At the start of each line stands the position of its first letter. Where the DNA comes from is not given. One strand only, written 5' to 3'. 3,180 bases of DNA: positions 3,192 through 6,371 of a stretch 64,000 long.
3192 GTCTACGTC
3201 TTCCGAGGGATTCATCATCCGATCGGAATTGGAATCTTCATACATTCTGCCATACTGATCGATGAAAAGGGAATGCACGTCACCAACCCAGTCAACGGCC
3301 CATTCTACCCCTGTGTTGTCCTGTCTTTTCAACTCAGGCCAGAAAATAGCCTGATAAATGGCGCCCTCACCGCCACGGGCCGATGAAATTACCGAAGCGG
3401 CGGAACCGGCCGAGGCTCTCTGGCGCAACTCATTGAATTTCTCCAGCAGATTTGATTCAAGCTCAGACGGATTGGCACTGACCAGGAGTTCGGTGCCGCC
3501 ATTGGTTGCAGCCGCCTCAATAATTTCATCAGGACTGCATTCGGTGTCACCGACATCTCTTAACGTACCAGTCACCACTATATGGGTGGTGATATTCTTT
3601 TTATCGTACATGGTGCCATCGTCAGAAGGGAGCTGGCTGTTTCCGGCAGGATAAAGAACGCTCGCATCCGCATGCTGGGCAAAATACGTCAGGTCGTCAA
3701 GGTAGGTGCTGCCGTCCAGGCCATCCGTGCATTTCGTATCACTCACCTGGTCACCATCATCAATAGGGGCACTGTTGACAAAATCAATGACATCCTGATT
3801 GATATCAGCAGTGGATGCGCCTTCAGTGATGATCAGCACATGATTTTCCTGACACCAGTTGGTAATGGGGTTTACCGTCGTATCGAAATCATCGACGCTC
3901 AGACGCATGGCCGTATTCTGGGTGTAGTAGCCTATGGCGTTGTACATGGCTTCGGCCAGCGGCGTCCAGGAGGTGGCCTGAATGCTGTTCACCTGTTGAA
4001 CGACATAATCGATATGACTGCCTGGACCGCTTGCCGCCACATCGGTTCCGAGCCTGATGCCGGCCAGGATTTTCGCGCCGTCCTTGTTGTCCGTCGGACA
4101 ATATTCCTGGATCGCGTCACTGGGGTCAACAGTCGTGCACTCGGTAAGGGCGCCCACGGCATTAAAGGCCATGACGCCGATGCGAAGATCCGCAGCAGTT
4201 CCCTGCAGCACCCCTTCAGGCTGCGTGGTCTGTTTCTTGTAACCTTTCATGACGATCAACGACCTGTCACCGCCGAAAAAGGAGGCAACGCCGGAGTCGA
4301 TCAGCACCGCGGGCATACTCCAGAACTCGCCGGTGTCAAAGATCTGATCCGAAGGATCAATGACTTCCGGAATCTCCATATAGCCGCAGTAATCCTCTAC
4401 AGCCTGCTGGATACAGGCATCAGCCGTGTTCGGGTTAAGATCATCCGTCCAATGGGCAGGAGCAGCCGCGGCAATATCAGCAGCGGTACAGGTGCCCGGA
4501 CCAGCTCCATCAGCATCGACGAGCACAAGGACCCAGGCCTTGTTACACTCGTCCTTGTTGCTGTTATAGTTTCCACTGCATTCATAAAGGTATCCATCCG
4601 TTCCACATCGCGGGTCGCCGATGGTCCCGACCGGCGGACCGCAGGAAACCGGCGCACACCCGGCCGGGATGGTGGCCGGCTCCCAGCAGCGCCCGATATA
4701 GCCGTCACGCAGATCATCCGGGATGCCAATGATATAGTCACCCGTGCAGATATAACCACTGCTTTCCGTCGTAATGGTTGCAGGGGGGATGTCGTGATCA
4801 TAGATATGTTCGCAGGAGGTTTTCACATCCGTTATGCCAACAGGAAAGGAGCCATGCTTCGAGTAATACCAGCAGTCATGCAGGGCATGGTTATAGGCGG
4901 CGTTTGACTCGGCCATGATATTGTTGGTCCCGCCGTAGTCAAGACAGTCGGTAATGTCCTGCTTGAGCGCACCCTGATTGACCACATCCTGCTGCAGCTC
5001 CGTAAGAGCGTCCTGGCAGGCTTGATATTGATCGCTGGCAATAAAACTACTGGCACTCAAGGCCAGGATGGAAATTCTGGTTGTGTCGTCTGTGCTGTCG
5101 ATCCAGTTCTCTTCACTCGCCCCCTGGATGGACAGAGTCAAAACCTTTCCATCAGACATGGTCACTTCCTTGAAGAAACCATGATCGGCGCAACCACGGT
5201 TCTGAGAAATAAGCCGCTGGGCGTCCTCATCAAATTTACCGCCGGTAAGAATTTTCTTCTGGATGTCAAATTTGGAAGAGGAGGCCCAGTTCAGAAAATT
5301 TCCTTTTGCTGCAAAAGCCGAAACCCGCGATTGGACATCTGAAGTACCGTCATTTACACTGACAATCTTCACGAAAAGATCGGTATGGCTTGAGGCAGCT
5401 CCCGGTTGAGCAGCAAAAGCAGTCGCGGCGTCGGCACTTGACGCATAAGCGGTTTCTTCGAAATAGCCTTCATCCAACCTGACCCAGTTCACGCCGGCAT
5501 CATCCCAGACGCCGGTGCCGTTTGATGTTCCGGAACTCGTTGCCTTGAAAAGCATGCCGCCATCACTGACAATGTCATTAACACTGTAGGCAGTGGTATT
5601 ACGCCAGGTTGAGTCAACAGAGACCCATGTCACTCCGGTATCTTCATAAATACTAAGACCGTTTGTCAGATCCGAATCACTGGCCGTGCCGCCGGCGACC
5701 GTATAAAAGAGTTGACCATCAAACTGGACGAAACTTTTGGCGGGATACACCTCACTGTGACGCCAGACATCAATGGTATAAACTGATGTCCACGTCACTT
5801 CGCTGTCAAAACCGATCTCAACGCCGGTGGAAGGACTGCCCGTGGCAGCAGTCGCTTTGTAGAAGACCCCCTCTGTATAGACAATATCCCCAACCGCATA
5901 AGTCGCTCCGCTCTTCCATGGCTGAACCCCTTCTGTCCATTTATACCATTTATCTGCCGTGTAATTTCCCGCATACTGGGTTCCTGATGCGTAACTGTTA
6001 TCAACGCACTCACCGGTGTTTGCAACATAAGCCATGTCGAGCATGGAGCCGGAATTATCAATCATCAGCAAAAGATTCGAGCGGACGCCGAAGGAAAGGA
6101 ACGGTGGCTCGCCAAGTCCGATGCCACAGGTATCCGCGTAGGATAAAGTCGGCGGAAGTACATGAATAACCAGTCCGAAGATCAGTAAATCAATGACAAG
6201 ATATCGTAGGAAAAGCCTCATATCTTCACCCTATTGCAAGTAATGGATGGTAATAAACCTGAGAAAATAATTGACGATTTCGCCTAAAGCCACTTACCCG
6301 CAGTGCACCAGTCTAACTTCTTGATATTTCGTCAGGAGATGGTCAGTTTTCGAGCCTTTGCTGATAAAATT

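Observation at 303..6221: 1972-aa PilY1 with an unusual module stack: MIDAS motif, three CBM5/12-like repeats, two thrombospondin-type-3-like Ca blocks, beta-propeller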

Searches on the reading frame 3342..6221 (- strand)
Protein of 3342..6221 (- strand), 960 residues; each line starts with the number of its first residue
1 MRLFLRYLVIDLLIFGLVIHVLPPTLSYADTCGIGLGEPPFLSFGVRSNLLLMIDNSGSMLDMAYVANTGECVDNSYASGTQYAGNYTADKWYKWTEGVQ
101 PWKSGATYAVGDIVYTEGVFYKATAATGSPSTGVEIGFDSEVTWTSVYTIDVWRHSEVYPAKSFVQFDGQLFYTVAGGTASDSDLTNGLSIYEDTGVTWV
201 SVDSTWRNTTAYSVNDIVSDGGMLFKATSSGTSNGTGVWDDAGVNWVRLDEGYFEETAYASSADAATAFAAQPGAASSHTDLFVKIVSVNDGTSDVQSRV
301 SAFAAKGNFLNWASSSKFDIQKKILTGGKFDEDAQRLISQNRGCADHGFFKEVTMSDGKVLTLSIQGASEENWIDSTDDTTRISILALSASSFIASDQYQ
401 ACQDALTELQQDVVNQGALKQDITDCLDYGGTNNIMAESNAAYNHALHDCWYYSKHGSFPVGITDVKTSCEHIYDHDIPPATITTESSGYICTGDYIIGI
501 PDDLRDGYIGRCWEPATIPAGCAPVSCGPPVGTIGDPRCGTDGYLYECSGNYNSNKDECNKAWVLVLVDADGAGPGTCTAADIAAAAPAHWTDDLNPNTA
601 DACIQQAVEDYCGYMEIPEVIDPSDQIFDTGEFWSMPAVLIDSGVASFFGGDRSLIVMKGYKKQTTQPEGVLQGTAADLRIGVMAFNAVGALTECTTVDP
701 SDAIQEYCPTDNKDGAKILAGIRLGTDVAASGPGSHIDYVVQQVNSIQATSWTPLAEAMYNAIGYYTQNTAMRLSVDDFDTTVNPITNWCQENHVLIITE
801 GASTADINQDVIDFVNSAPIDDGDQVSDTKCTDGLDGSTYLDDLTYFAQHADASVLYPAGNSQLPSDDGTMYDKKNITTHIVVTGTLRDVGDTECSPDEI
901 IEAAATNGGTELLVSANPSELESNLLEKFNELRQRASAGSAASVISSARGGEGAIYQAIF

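Call 32: search_solved_structures(query=A1, max_evalue=1, show_alignments=0)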
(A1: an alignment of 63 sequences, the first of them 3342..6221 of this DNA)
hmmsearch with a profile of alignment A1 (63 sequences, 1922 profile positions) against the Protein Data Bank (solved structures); distinct sequences matched with E-value up to 1: 20.
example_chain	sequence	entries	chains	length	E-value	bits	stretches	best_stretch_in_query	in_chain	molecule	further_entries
3hx6_A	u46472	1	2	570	9e-14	52.7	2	1220-1287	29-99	Type 4 fimbrial biogenesis protein PilY1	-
4nz1_A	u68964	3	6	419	6.3e-06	26.7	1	98-183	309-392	Deacetylase DA1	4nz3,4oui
4ny2_A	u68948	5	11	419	6.3e-06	26.7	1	98-183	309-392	Deacetylase DA1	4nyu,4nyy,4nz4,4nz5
8yfp_A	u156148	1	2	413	1.4e-05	25.5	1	99-181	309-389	NodB homology domain-containing protein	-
9jeo_A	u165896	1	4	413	1.4e-05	25.5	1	99-181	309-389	NodB homology domain-containing protein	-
8yh4_A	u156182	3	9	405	1.7e-05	25.2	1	99-181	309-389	NodB homology domain-containing protein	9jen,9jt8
9jt0_A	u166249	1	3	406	1.9e-05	25.1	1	99-181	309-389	NodB homology domain-containing protein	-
3wx7_A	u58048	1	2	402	4.9e-05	23.7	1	98-181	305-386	Chitin oligosaccharide deacetylase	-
2rts_A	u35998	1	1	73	0.0034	17.6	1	198-252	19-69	chitinase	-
6tjg_A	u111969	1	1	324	0.0059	16.8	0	1276-1289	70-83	Cake8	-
6tje_A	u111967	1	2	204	0.0079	16.4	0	1276-1289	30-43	Cake5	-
6tjf_A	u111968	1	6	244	0.0081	16.4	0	1276-1289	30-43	Cake6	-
5gy2_C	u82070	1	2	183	0.019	15.2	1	329-428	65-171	Flagellin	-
6tjd_A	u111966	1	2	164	0.065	13.4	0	1276-1289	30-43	Cake4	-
7b5h_AE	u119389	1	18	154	0.075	13.2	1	206-269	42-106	All3316 protein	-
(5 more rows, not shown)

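Call 38: predict_structure(alignment_id=A1)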
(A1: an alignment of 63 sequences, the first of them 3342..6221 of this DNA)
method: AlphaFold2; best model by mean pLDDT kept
length: 960 residues; sequences in the alignment: 63
mean_pLDDT: 80.9   pTM: 0.81
mean pLDDT of the five models: 80.9, 80.8, 80.4, 77.1, 77.0
residues with pLDDT >= 90: 371; 70-90: 382; 50-70: 143; < 50: 64
segments of 3 or more residues with pLDDT < 50: 1-3, 22-43, 529-531, 555-557, 623-627, 936-960
pLDDT, mean of each block of 10 residues (from residue 1): 59 61 40 37 70 76 73 90 93 97 94 93 89 79 86 86 88 94 77 90 95 97 96 95 96 97 97 97 95 87 98 91 93 93 82 96 90 89 95 92 85 77 80 59 76 74 79 77 69 83 82 83 69 59 72 56 74 65 74 79 84 64 49 70 83 88 95 89 82 55 56 83 88 86 84 81 95 90 88 91 72 89 75 67 94 91 86 94 80 81 93 87 90 60 45 45
secondary structure, 60 per line:
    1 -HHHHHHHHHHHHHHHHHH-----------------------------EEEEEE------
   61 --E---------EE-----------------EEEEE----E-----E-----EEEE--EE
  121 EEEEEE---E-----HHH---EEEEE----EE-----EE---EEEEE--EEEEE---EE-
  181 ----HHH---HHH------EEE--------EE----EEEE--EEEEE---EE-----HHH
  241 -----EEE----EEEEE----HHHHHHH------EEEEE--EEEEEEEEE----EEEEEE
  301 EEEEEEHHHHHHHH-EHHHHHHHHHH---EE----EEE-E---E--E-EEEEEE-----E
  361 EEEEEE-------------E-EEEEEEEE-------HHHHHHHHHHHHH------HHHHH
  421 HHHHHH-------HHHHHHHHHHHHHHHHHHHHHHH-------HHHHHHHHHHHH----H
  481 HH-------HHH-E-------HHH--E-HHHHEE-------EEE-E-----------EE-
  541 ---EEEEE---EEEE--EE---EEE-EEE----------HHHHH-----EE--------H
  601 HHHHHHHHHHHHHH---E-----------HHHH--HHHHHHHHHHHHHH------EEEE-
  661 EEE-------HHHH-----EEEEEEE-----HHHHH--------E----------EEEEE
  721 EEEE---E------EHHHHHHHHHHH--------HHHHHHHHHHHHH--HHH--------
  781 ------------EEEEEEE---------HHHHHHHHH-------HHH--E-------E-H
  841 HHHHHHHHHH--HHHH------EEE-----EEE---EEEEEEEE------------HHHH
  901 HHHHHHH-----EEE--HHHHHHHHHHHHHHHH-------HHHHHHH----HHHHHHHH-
elements in order (helices of 4 or more, strands of 3 or more residues): H2-19 E49-54 E92-96 E113-116 E119-126 E142-146 E163-167 E170-174 E200-202 E217-220 E223-227 E246-248 E253-257 H262-268 E275-279 E282-290 E295-306 H307-314 H317-326 E336-338 E349-354 E360-366 E382-389 H397-409 H416-426 H434-456 H464-475 H509-512 E522-524 E544-548 E552-555 E563-565 E567-569 H580-584 H600-614 H630-633 H636-649 E656-659 E661-663 H671-674 E680-686 H692-696 E716-724 H736-746 H755-767 E793-799 H809-817 H840-850 H853-856 E863-865 E871-873 E877-884 H897-907 E913-915 H918-933 H941-947 H952-959

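Call 43: fold_search(model_id=the predicted structure, library=pdb)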
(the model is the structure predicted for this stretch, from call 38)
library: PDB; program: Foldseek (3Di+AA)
matches with E <= 10: 380; with E <= 0.001: 0
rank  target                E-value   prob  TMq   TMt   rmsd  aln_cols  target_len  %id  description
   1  9rkv_M                1.9e-03  0.94  0.05  0.08  17.7       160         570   18  Agrobacterium phage 7-7-1 tail fibers (released 2025-12-10)
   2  3wx7_A                3.6e-03  1.00  0.07  0.14   7.3       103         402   16  Crystal structure of COD (released 2014-12-03)
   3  1atz_B                4.7e-03  1.00  0.12  0.52   6.0       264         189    9  HUMAN VON WILLEBRAND FACTOR A3 DOMAIN (released 1998-02-25)
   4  3ibs_B                5.9e-03  0.99  0.12  0.47   7.7       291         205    8  Crystal structure of conserved hypothetical protein BatB from Bacteroides thetaiotaomicron (released 2009-08-25)
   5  4nz4_A                6.9e-03  0.99  0.07  0.13   7.7       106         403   20  Structure of Vibrio cholerae chitin de-N-acetylase in complex with 2-(ACETYLAMINO)-2-DEOXY-A-D-GLUCOPYRANOSE (NDG) and (released 2014-08-13)
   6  4ny2_A                6.9e-03  0.99  0.06  0.13   8.5       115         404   17  Structure of Vibrio cholerae chitin de-N-acetylase in complex with acetate ion (ACT) in P 21 (released 2014-08-13)
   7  9jeo_A                8.1e-03  1.00  0.07  0.14   7.4       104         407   16  Chito oligosaccharide deacetylase from vibrio campbellii (VhCOD) in complex with N-acetyl-beta-D-glucosaminyl-1,4-D-gl (released 2025-09-10)
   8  8yh4_A                9.0e-03  0.99  0.07  0.13   7.6       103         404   19  Chito oligosaccharide deacetylase from vibrio campbellii (VhCOD) in complex with chitosanbiose (GlcN)2 (released 2025-03-05)
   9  9jen_A                9.5e-03  0.99  0.07  0.13   7.7       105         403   17  Chito oligosaccharide deacetylase from vibrio campbellii (VhCOD) complex Tetraacetyl-Chitotetraose Oligosaccharide (Gl (released 2025-09-10)
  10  6m48_B                9.5e-03  0.96  0.12  0.15  13.6       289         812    8  Crystal structure of pilus adhesin, SpaC from Lactobacillus rhamnosus GG - P21212 form (released 2020-07-29)
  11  7o4i_6                1.0e-02  0.99  0.12  0.28   5.8       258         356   11  Yeast RNA polymerase II transcription pre-initiation complex with initial transcription bubble (released 2021-06-16)
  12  9rkv_O                1.1e-02  0.80  0.05  0.08  19.6       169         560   19  Agrobacterium phage 7-7-1 tail fibers (released 2025-12-10)
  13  9jt0_A                1.4e-02  0.99  0.07  0.15   8.4       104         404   25  Chito oligosaccharide deacetylase from vibrio campbellii (VhCOD) complex with Chitobiose (released 2025-10-01)
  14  9jeo_D                1.4e-02  0.98  0.07  0.13   7.6       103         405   19  Chito oligosaccharide deacetylase from vibrio campbellii (VhCOD) in complex with N-acetyl-beta-D-glucosaminyl-1,4-D-gl (released 2025-09-10)
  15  6m48_A                1.4e-02  0.96  0.13  0.15  13.2       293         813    8  Crystal structure of pilus adhesin, SpaC from Lactobacillus rhamnosus GG - P21212 form (released 2020-07-29)
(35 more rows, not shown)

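Call 49: search_solved_structures(query=A1, max_evalue=0.01, show_alignments=2)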
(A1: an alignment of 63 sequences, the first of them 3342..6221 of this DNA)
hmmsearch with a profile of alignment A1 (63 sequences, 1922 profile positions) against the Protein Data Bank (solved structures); distinct sequences matched with E-value up to 0.01: 12.
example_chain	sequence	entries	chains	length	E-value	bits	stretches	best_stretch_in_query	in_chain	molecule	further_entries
3hx6_A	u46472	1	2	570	9e-14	52.7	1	1220-1287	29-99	Type 4 fimbrial biogenesis protein PilY1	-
4nz1_A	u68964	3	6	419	6.3e-06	26.7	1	98-183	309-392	Deacetylase DA1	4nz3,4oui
4ny2_A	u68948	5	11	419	6.3e-06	26.7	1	98-183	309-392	Deacetylase DA1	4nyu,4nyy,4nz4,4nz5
8yfp_A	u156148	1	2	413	1.4e-05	25.5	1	99-181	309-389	NodB homology domain-containing protein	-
9jeo_A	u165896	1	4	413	1.4e-05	25.5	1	99-181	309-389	NodB homology domain-containing protein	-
8yh4_A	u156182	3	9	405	1.7e-05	25.2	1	99-181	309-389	NodB homology domain-containing protein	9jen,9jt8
9jt0_A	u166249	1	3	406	1.9e-05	25.1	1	99-181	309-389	NodB homology domain-containing protein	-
3wx7_A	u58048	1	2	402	4.9e-05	23.7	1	98-181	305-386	Chitin oligosaccharide deacetylase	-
2rts_A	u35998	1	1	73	0.0034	17.6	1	198-252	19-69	chitinase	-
6tjg_A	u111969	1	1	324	0.0059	16.8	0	1276-1289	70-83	Cake8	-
6tje_A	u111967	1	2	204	0.0079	16.4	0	1276-1289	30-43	Cake5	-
6tjf_A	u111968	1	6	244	0.0081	16.4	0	1276-1289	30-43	Cake6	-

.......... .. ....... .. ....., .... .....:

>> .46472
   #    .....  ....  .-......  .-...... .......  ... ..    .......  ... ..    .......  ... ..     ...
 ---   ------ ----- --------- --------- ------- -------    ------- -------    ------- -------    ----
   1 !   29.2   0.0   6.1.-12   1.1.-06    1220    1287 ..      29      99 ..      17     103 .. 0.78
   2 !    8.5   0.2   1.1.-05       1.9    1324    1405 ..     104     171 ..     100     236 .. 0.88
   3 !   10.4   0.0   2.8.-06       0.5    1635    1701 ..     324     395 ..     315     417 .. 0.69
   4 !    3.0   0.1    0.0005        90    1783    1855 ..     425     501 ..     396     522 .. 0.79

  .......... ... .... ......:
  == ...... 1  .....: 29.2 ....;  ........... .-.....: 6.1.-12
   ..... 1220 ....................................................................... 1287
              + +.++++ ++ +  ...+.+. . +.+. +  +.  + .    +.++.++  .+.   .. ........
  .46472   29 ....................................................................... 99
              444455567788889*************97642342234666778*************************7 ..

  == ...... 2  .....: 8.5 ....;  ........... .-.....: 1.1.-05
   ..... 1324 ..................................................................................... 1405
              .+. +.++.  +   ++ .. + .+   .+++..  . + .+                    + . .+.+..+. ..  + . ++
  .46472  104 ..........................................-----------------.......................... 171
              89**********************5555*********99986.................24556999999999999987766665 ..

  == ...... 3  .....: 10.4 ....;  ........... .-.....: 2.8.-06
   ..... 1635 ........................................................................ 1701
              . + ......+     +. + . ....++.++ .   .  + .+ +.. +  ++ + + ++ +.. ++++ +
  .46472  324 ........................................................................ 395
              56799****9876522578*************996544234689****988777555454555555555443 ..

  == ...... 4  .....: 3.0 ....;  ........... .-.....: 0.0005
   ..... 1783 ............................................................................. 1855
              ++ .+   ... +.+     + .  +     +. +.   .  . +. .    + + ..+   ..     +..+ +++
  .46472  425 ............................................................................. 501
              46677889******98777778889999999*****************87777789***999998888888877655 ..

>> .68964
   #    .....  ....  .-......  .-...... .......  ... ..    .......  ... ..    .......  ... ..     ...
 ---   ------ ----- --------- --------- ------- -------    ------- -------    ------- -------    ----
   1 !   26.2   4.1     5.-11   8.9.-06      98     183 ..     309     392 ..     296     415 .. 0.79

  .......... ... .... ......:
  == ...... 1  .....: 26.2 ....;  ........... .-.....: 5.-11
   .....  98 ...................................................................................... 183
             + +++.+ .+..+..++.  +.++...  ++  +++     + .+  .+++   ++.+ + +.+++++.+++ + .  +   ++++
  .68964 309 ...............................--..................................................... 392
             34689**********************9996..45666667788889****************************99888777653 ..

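Call 66: search_protein_representatives(protein=window:3342-6221:-)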
Query: 960 residues. Proteins with E-value up to 0.001 (for the whole library): 673; up to 1e-10: 410; up to 1e-30: 274. The best 150 are listed.
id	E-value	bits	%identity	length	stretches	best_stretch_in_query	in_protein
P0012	1.8e-293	992.4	54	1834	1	14-960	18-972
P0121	1.0e-270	917.1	53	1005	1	22-960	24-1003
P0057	3.2e-268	908.8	53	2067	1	22-960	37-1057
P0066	2.2e-250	849.8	49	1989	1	20-960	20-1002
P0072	2.3e-238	810.0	48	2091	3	19-699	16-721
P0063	1.1e-230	784.6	49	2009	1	28-960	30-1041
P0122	1.2e-226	771.2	54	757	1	120-845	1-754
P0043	6.3e-218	742.4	52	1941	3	577-960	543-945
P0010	7.9e-218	742.0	47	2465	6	153-734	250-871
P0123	1.9e-210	717.6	50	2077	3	27-782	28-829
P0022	2.0e-204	697.7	47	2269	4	150-791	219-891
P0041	7.1e-203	692.6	47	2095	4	206-789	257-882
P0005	3.3e-200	683.7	53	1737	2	290-960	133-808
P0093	3.6e-200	683.6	45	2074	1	16-960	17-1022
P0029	2.6e-196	670.8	47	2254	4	194-794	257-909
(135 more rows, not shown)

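Call 72: fold_search(model_id=the predicted structure, library=viral)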
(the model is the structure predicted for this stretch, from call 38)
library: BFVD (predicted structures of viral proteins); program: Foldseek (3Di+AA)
matches with E <= 10: 439; with E <= 0.001: 21
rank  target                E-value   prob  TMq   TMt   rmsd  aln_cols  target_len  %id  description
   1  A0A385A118            1.4e-06  0.97  0.08  0.08  25.1       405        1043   13  (no name in the UniProt tables at hand)
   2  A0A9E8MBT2            2.1e-06  1.00  0.07  0.20  24.9       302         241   17  (no name in the UniProt tables at hand)
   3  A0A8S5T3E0            2.3e-06  0.98  0.08  0.06  22.8       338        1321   16  Chitin oligosaccharide deacetylase [Myoviridae sp. ctqfO1]
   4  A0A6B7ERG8            6.3e-06  0.97  0.06  0.05  24.4       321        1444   15  (no name in the UniProt tables at hand)
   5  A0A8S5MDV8            1.5e-05  1.00  0.08  0.11  14.9       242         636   14  Baseplate wedge protein [Siphoviridae sp. ctYh54]
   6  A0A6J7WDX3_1          2.0e-05  0.92  0.06  0.04  30.3       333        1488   14  Concanavalin A-like lectin/glucanases superfamily [uncultured Caudovirales phage]
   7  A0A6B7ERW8            2.8e-05  0.99  0.08  0.13  25.5       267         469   15  (no name in the UniProt tables at hand)
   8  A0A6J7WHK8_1          6.6e-05  0.89  0.06  0.05  28.8       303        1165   14  ChiC_BD domain containing protein [uncultured Caudovirales phage]
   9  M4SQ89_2              8.1e-05  0.97  0.07  0.06  21.0       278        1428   16  (no name in the UniProt tables at hand)
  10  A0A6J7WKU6            8.6e-05  0.72  0.05  0.05  30.1       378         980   13  Carbohydrate-binding module family 5/12 [uncultured Caudovirales phage]
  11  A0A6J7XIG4            9.5e-05  0.99  0.06  0.07  25.8       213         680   17  Uncharacterized protein [uncultured Caudovirales phage]
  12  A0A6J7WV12            1.5e-04  0.51  0.07  0.06  31.6       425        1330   12  Uncharacterized protein [uncultured Caudovirales phage]
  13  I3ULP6                1.8e-04  0.57  0.05  0.05  26.5       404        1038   11  (no name in the UniProt tables at hand)
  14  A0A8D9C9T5            1.9e-04  0.92  0.06  0.05  17.0       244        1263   14  Gp265 [uncultured marine phage]
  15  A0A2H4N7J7            3.2e-04  0.91  0.05  0.05  24.5       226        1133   18  (no name in the UniProt tables at hand)
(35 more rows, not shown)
